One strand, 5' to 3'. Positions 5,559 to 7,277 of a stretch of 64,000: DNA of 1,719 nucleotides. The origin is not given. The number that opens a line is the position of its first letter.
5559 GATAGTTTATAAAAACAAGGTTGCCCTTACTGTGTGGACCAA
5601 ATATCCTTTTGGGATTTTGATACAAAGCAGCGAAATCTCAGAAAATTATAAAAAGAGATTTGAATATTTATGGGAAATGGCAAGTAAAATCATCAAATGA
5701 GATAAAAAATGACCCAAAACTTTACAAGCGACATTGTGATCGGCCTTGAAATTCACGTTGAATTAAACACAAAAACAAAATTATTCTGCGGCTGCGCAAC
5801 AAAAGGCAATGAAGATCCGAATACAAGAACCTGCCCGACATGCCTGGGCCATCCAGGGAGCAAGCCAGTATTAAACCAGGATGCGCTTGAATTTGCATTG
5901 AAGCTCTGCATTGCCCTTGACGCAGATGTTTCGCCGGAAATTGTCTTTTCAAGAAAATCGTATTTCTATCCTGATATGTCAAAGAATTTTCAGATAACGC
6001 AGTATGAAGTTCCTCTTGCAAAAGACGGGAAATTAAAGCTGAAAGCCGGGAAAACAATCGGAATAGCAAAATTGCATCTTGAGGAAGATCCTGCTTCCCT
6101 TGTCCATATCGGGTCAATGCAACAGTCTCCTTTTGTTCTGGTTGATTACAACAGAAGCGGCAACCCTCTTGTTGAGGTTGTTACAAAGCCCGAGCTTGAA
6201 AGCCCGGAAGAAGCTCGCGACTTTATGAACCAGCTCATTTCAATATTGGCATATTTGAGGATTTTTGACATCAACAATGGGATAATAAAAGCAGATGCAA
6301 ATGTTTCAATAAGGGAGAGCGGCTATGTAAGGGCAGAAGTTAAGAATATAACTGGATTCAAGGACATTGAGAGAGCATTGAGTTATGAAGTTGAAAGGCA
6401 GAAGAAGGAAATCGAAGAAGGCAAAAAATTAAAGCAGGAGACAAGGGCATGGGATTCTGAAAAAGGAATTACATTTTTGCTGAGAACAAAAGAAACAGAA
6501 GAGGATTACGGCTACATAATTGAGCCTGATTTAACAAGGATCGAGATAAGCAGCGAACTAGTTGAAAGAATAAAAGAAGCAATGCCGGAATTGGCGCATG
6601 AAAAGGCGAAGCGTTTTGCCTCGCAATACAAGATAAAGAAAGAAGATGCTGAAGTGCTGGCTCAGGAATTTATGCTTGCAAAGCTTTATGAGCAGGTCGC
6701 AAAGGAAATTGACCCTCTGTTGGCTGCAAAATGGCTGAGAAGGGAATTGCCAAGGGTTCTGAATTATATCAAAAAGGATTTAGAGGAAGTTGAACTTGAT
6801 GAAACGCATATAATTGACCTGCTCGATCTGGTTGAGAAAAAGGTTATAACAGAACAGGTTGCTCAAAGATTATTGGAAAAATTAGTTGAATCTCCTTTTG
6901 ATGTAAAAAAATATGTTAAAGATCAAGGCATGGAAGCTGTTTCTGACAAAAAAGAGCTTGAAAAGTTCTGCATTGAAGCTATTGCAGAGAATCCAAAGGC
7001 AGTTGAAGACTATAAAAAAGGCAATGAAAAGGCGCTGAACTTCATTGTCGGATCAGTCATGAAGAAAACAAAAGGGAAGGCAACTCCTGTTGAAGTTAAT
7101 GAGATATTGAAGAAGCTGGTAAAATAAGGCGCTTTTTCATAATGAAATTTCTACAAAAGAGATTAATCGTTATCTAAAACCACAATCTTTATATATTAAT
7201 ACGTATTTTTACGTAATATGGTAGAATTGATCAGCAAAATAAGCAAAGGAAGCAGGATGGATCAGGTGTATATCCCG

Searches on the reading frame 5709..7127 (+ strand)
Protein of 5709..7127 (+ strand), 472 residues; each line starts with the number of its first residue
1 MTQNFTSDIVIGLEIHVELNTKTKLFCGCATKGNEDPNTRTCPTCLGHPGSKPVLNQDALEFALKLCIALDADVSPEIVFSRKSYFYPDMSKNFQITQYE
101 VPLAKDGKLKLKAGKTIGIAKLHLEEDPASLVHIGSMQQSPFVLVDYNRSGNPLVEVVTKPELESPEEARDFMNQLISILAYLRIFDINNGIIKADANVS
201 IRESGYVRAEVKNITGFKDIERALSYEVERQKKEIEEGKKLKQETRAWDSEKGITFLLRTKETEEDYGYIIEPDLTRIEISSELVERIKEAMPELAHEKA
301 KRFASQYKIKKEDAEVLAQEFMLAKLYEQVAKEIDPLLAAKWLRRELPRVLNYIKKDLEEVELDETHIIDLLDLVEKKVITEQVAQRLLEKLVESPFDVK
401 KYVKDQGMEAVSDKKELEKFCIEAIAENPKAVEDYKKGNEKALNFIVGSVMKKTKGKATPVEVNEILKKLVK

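Call 32: search_protein_families(library=ncbifam, max_evalue=0.00001, proteins=[window:5709-7127:+])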
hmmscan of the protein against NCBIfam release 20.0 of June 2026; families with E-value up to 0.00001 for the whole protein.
window:5709-7127:+ (472 aa): 9 families
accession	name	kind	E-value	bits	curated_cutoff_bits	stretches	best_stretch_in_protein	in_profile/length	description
NF004012.0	PRK05477.1-2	equivalog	4.8e-171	569.7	338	1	8-471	5-478/481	Asp-tRNA(Asn)/Glu-tRNA(Gln) amidotransferase subunit GatB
TIGR00133.1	gatB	equivalog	2.2e-155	517.8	314.8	1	7-471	4-480/481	Asp-tRNA(Asn)/Glu-tRNA(Gln) amidotransferase subunit GatB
NF004014.0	PRK05477.1-4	equivalog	3.5e-144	481.1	414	1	8-470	4-473/475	Asp-tRNA(Asn)/Glu-tRNA(Gln) amidotransferase subunit GatB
NF004013.0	PRK05477.1-3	equivalog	8.5e-124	413.8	653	1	8-469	18-497/501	Asp-tRNA(Asn)/Glu-tRNA(Gln) amidotransferase subunit GatB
NF004015.0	PRK05477.1-5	equivalog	3.3e-123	411.9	628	1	8-470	16-485/488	Asp-tRNA(Asn)/Glu-tRNA(Gln) amidotransferase subunit GatB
NF004011.1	PRK05477.1-1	equivalog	3.7e-121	405.2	680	1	9-469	5-471/475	Asp-tRNA(Asn)/Glu-tRNA(Gln) amidotransferase subunit GatB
NF003107.0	PRK04028.1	equivalog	4.8e-55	187.1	456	3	241-471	403-624/630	Glu-tRNA(Gln) amidotransferase subunit GatE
TIGR00134.1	gatE_arch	equivalog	3.2e-43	147.9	319.55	2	54-244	91-271/622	Glu-tRNA(Gln) amidotransferase subunit GatE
NF011291.0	PRK14703.1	equivalog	2.6e-28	98.8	681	1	290-469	590-765/769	glutamine--tRNA ligase/YqeY domain fusion protein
